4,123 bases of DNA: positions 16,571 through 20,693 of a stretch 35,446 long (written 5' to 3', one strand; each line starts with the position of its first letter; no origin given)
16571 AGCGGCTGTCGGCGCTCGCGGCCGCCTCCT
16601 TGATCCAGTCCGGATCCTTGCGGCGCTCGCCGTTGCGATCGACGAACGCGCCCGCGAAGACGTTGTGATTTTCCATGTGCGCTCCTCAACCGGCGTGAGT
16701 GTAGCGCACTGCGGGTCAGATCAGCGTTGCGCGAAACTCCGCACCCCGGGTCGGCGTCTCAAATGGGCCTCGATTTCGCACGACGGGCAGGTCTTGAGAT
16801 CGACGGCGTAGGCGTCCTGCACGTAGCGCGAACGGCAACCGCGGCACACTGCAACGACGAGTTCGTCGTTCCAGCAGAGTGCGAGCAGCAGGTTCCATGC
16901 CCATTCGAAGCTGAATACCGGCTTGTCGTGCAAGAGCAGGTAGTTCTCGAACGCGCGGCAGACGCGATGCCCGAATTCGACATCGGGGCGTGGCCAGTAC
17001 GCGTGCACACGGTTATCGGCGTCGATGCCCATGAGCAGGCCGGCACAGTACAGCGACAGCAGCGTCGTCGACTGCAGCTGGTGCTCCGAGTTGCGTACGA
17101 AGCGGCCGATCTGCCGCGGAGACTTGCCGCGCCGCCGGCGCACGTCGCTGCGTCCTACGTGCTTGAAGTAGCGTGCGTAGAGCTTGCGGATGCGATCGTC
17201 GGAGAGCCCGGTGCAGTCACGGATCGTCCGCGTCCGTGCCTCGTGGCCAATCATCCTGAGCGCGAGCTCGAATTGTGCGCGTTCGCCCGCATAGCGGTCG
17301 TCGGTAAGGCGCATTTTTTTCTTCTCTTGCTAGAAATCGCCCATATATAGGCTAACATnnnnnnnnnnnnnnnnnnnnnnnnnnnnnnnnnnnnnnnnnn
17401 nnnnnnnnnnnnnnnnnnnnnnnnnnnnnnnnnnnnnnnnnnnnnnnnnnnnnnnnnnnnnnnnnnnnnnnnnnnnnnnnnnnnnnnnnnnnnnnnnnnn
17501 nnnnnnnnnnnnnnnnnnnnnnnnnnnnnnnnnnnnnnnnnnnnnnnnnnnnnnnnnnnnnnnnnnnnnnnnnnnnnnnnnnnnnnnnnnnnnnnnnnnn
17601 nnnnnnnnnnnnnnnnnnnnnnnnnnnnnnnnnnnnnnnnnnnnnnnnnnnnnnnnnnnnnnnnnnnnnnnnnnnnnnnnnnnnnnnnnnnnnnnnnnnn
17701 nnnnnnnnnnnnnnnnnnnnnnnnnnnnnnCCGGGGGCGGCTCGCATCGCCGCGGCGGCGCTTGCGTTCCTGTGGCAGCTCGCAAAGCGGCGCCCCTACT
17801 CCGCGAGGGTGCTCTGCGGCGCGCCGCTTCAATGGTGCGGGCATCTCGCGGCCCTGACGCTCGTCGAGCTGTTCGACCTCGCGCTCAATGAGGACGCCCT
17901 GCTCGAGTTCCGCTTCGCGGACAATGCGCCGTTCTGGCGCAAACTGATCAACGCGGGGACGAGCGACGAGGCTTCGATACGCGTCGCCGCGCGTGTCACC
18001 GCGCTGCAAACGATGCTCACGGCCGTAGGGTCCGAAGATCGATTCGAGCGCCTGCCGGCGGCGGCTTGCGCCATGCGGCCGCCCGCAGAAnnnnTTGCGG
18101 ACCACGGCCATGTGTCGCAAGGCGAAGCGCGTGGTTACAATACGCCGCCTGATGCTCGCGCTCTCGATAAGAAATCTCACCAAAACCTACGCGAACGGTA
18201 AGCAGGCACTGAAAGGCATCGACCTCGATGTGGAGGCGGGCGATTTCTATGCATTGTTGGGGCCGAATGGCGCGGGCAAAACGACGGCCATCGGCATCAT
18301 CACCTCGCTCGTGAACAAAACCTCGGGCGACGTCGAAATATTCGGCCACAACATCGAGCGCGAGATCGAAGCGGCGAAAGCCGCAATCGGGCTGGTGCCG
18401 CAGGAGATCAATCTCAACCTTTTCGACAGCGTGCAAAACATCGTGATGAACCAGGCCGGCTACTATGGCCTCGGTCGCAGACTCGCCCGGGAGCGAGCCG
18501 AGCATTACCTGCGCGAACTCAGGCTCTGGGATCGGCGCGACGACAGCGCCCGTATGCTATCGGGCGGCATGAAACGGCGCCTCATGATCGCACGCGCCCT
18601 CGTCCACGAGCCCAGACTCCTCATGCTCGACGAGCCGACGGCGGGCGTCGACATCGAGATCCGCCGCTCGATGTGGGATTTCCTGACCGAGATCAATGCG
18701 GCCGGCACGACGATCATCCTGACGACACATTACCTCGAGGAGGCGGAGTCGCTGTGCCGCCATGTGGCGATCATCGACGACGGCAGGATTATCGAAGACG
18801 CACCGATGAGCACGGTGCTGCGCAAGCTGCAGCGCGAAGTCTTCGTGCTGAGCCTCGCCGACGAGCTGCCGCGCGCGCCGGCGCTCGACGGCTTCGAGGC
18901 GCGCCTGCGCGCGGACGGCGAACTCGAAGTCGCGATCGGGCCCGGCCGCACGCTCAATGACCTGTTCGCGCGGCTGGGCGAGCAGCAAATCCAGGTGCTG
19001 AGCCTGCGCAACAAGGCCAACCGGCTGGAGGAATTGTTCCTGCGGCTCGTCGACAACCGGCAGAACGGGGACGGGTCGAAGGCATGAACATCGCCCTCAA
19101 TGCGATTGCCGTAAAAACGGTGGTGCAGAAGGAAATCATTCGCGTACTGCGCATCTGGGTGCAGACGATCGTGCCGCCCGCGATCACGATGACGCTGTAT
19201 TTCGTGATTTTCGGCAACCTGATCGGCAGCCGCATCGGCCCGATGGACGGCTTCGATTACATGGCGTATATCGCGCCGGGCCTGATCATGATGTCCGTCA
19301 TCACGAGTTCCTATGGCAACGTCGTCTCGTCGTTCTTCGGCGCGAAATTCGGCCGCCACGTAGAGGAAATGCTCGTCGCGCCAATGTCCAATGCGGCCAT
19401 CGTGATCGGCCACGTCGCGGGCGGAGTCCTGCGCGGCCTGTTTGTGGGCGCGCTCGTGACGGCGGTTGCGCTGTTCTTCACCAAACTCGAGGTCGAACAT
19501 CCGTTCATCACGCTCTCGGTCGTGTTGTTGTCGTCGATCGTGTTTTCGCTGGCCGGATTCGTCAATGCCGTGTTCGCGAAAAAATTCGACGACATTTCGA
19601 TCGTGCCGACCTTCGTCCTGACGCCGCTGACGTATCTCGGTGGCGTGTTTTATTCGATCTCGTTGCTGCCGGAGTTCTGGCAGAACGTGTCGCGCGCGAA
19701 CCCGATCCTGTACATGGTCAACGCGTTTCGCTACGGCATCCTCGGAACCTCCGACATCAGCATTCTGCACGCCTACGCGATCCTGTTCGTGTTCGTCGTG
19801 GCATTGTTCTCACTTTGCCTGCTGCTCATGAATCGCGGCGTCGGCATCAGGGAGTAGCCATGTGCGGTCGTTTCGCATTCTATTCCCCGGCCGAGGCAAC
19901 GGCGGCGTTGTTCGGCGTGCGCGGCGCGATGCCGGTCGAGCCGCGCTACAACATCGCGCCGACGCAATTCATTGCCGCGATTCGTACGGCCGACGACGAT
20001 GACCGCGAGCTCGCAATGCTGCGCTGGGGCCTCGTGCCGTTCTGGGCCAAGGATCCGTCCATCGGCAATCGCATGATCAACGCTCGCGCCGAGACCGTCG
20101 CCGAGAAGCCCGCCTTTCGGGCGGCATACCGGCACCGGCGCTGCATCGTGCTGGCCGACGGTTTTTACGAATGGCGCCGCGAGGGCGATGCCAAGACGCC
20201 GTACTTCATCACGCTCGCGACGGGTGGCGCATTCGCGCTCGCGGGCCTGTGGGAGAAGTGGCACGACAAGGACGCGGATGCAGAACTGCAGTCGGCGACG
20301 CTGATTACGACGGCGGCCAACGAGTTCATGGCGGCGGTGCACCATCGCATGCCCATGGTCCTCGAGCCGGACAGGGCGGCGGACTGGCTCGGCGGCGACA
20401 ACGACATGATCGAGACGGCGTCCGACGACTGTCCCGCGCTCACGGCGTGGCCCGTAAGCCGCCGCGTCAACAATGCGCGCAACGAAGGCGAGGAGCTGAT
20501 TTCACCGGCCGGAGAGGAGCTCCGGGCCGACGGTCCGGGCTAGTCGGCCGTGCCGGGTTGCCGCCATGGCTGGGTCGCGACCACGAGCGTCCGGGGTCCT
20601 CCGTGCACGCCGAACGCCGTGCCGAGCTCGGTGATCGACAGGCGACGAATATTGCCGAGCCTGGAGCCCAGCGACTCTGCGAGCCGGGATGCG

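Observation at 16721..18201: Orphan FlhC-like regulator divergently paired with a tandem-duplicated (single-chain) FlhD-like protein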

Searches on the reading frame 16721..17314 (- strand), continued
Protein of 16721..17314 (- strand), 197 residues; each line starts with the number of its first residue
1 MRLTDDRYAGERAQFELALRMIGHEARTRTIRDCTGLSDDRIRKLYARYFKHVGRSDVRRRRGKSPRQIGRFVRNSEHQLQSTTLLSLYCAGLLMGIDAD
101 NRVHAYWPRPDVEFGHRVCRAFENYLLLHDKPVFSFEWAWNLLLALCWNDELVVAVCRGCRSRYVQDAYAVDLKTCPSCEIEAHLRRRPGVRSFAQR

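Call 45: search_solved_structures(query=A2, max_evalue=10, show_alignments=2)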
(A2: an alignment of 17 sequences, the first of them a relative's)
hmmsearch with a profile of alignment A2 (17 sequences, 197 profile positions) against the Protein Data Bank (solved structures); distinct sequences matched with E-value up to 10: 2.
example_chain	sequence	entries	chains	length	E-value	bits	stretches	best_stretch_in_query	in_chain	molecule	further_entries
8j56_C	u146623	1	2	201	1.5e-05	27.9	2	123-179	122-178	Flagellar transcriptional regulator FlhC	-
2avu_E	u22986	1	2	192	0.021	17.6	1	119-180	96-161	Flagellar transcriptional activator flhC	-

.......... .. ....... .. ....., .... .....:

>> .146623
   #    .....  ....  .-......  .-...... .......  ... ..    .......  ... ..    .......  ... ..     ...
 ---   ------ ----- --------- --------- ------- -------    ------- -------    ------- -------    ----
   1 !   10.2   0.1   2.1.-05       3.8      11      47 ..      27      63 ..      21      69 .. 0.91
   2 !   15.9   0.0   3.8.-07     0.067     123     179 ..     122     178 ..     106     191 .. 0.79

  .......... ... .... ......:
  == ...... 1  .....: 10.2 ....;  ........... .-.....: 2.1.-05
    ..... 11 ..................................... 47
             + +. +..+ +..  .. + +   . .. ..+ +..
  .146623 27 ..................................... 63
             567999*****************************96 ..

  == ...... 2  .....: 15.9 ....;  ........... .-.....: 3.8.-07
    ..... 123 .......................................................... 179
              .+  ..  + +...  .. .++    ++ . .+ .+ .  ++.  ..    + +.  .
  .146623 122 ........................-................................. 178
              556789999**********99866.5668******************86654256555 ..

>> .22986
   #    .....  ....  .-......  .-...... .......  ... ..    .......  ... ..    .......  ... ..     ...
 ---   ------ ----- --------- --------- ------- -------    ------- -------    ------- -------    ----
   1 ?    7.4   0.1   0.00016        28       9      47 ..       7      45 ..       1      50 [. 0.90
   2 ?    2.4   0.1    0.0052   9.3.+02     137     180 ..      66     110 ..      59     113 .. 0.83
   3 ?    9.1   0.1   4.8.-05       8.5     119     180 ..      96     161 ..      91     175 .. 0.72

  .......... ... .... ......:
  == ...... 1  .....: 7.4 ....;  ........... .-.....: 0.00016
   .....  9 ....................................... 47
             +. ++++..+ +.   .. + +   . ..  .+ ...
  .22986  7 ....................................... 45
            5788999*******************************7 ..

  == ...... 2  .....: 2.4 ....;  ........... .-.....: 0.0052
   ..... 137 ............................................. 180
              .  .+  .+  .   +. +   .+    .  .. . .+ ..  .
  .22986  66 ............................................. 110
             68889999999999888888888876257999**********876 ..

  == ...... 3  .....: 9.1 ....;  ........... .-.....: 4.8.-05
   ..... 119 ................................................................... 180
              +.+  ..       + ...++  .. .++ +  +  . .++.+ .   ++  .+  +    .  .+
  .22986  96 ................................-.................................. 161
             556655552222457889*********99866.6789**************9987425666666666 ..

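Call 59: search_protein_families(library=padloc, proteins=[window:16721-17314:-], max_evalue=0.1)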
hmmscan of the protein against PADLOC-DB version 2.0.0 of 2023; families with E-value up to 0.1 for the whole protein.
window:16721-17314:- (197 aa): 0 families

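Call 69: search_dna_similar(query=window:16721-17314:-, collection=plasmids, mode=protein, max_evalue=1, max_rows=25, rows=spread)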
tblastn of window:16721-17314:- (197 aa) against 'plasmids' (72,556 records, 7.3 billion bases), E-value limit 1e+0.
Records with a match: 2; places in all: 3; records where one place covers at least 80% of the query: 2.
Best place of each record, by identity: <60% 2.
By first word of the organism name: Cupriavidus 2.
By predicted mobility (MOB-suite, as given by PLSDB): conjugative 1; non-mobilizable 1.
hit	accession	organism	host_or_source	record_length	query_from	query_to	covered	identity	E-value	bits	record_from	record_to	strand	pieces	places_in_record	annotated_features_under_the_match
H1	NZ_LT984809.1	Cupriavidus taiwanensis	-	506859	21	180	81%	25.3%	5e-1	39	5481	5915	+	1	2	FlhC family transcriptional regulator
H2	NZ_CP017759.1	Cupriavidus necator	whole organism,soil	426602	21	180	81%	22.9%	1e+0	37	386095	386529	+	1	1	FlhC family transcriptional regulator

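Call 70: get_annotated_region(hit=H1, flank=5000)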
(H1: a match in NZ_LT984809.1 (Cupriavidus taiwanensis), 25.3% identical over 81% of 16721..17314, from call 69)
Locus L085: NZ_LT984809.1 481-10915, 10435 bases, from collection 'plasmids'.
description: Cupriavidus taiwanensis isolate Cupriavidus taiwanensis STM 8555 plasmid I, complete sequence
organism: Cupriavidus taiwanensis (NCBI taxid 164546)
taxonomy: Bacteria; Pseudomonadota; Betaproteobacteria; Burkholderiales; Burkholderiaceae; Cupriavidus; Cupriavidus taiwanensis
host: -; source: -; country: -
typing (MOB-suite, as given by PLSDB): conjugative; relaxase MOBP; mating-pair formation MPF_T
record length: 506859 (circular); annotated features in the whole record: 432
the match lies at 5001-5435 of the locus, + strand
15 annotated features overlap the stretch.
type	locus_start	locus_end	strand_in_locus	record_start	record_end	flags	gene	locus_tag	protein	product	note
CDS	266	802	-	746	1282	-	-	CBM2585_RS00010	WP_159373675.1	single-stranded DNA-binding protein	-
CDS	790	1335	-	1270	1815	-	-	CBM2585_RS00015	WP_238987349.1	hypothetical protein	-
CDS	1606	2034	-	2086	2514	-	-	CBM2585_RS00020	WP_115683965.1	hypothetical protein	-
CDS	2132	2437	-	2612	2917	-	-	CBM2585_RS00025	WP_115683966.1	hypothetical protein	-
CDS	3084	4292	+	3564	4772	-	-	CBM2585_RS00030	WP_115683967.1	hypothetical protein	-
CDS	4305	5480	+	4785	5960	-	-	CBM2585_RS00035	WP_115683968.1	FlhC family transcriptional regulator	GO:0045893 - positive regulation of DNA-templated transcription [Evidence IEA]; GO:1902208 - regulation of ...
CDS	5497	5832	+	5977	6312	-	-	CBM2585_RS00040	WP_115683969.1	hypothetical protein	-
CDS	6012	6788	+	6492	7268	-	-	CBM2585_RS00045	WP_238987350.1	CAP domain-containing protein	-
CDS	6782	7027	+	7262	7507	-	-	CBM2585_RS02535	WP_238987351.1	hypothetical protein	-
CDS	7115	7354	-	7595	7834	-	-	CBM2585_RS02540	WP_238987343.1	hypothetical protein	-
CDS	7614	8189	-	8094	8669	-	-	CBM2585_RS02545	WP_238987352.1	hypothetical protein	-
CDS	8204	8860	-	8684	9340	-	pilV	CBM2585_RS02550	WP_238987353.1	shufflon system plasmid conjugative transfer pilus tip adhesin PilV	-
CDS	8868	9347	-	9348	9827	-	-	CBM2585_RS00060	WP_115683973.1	hypothetical protein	-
CDS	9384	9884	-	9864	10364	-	-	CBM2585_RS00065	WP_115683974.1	type 4 pilus major pilin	-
CDS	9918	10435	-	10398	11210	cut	-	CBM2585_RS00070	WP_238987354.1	type II secretion system F family protein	-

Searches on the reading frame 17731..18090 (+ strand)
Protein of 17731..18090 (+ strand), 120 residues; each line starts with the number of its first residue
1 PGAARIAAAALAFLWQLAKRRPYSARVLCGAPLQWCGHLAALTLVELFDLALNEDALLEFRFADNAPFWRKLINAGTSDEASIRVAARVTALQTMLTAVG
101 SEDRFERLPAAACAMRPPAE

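Call 50: search_solved_structures(query=A4, max_evalue=10, show_alignments=2)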
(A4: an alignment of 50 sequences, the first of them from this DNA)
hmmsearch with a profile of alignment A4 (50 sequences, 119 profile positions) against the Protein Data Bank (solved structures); distinct sequences matched with E-value up to 10: 3.
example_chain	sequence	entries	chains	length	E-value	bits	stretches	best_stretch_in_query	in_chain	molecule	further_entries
8j56_A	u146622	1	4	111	0.074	16.1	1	6-93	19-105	Flagellar transcriptional regulator FlhD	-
9e78_X1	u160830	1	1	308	1.8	11.7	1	75-112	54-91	DMIP24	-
9y6s_3S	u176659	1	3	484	5.6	10.1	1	75-112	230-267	DMIP24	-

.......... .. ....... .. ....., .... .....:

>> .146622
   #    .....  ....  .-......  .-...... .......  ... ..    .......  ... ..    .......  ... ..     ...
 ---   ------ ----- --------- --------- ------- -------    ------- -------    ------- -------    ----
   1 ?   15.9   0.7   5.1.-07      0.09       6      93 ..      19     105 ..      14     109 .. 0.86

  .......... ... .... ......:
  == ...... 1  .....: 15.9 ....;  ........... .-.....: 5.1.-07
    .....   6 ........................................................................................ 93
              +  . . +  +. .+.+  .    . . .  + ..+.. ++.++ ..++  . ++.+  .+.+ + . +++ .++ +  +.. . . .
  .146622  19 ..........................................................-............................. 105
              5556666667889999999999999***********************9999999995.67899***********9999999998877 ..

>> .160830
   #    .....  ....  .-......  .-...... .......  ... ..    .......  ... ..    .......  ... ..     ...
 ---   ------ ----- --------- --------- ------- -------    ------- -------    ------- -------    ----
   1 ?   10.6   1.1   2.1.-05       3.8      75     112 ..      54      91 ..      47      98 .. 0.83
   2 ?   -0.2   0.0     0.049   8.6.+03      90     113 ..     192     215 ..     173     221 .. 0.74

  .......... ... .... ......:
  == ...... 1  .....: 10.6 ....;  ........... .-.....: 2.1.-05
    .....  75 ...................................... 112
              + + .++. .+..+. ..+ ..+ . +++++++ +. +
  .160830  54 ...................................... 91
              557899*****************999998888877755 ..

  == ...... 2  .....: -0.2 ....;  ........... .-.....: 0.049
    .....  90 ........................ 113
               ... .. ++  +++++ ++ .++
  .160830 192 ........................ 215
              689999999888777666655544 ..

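Call 54: predict_structure(alignment_id=A4)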
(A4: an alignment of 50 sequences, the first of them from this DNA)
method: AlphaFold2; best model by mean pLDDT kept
length: 120 residues; sequences in the alignment: 50
mean_pLDDT: 85.8   pTM: 0.59
mean pLDDT of the five models: 85.8, 84.2, 83.5, 83.1, 82.2
residues with pLDDT >= 90: 66; 70-90: 37; 50-70: 17; < 50: 0
segments of 3 or more residues with pLDDT < 50: none
pLDDT, mean of each block of 10 residues (from residue 1): 86 95 90 95 95 82 88 94 93 83 58 69
secondary structure, 60 per line:
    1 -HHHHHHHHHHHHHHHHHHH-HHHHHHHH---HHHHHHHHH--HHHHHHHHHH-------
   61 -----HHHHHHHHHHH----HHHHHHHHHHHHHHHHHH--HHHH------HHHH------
elements in order: H2-20 H22-29 H33-41 H44-53 H66-76 H81-98 H101-104 H111-114

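Call 57: fold_search(model_id=the predicted structure, library=pdb)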
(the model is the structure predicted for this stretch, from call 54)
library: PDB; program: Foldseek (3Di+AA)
matches with E <= 10: 17; with E <= 0.001: 0
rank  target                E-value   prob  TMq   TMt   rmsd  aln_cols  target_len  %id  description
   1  1g8e_A                5.5e-01  0.66  0.41  0.49   9.6        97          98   24  CRYSTAL STRUCTURE OF FLHD FROM ESCHERICHIA COLI (released 2001-03-07)
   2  2avu_B                7.9e-01  0.80  0.46  0.52   5.0        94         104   22  Structure of the Escherichia coli FlhDC complex, a prokaryotic heteromeric regulator of transcription (released 2005-12-13)
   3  8j56_B                8.4e-01  0.80  0.47  0.54   4.2        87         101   23  Crystal structure of the FlhDC complex from Cupriavidus necator (released 2024-02-28)
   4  1g8e_B                1.2e+00  0.69  0.41  0.57   4.3        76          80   25  CRYSTAL STRUCTURE OF FLHD FROM ESCHERICHIA COLI (released 2001-03-07)
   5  2avu_A                1.3e+00  0.54  0.34  0.51   6.1        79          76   18  Structure of the Escherichia coli FlhDC complex, a prokaryotic heteromeric regulator of transcription (released 2005-12-13)
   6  4es4_D                2.0e+00  0.44  0.39  0.54   4.4        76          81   26  Crystal structure of YdiV and FlhD complex (released 2012-10-10)
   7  4es4_B                2.1e+00  0.44  0.39  0.55   4.4        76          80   26  Crystal structure of YdiV and FlhD complex (released 2012-10-10)
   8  8j56_E                3.2e+00  0.38  0.48  0.58   3.7        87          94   23  Crystal structure of the FlhDC complex from Cupriavidus necator (released 2024-02-28)
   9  8j56_A                3.4e+00  0.63  0.35  0.60   1.7        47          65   26  Crystal structure of the FlhDC complex from Cupriavidus necator (released 2024-02-28)
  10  5hxg_B                4.3e+00  0.54  0.35  0.60   1.7        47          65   26  STM1697-FlhD complex (released 2017-02-15)
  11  8ea3_W                4.6e+00  0.03  0.15  0.05  16.6       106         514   14  V-K CAST Transpososome from Scytonema hofmanni, major configuration (released 2022-11-30)
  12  4fcy_B                5.8e+00  0.02  0.14  0.05  19.4       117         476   17  Crystal structure of the bacteriophage Mu transpososome (released 2012-11-07)
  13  5h67_A                6.5e+00  0.07  0.21  0.13  10.1        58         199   17  Crystal structure of the Bacillus subtilis SMC head domain complexed with the cognate ScpA C-terminal domain and soake (released 2017-03-15)
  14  8hdv_A                7.8e+00  0.07  0.29  0.27  14.1       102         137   17  De novo design cavitated protein without predefined topology (released 2023-01-18)
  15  5ex8                  9.3e+00  0.28  0.28  0.09   2.7        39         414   26  Structure of P450 StaF from glycopeptide antibiotic A47934 biosynthesis; ethylene glycol cryo (released 2017-01-11)
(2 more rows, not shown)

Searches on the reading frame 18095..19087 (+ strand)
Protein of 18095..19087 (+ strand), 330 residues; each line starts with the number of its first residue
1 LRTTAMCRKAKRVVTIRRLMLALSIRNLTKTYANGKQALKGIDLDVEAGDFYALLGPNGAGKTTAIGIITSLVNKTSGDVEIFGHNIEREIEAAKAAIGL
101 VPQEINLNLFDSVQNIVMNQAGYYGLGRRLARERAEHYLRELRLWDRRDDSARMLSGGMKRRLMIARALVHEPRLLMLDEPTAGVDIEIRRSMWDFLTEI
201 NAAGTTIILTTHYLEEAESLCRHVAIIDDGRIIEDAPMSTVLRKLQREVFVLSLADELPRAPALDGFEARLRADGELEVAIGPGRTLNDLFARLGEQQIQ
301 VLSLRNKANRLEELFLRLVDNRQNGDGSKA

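Call 17: search_protein_families(library=pfam, proteins=[window:18095-19087:+], max_evalue=0.00001)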
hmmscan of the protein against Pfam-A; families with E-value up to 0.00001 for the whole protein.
window:18095-19087:+ (330 aa): 2 families
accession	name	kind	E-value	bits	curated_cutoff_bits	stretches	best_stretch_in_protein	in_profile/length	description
PF00005.33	ABC_tran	-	4.8e-32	111.9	25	1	39-183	1-137/137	ABC transporter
PF13304.12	AAA_21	-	1.8e-09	38.5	27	0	147-212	230-298/304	AAA domain, putative AbiEii toxin, Type IV TA system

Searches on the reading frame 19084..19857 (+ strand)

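Call 17: search_protein_families(library=pfam, proteins=[window:19084-19857:+], max_evalue=0.00001)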
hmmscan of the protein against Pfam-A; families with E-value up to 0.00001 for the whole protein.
window:19084-19857:+ (257 aa): 2 families
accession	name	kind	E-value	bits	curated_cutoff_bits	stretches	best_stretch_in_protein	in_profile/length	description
PF01061.29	ABC2_membrane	-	6e-38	130.9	26.9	1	10-219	3-210/211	ABC-2 type transporter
PF12698.13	ABC2_membrane_3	-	3.5e-09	36.7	31.6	1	59-245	160-345/347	ABC-2 family transporter protein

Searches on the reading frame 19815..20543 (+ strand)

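Call 17: search_protein_families(library=pfam, proteins=[window:19815-20543:+], max_evalue=0.00001)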
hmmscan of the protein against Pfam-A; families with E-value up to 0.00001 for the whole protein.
window:19815-20543:+ (242 aa): 1 family
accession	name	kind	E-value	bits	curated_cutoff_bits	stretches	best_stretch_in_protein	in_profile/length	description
PF02586.19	SRAP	-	1.3e-71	241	27.1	1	16-220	1-213/214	SOS response associated peptidase (SRAP)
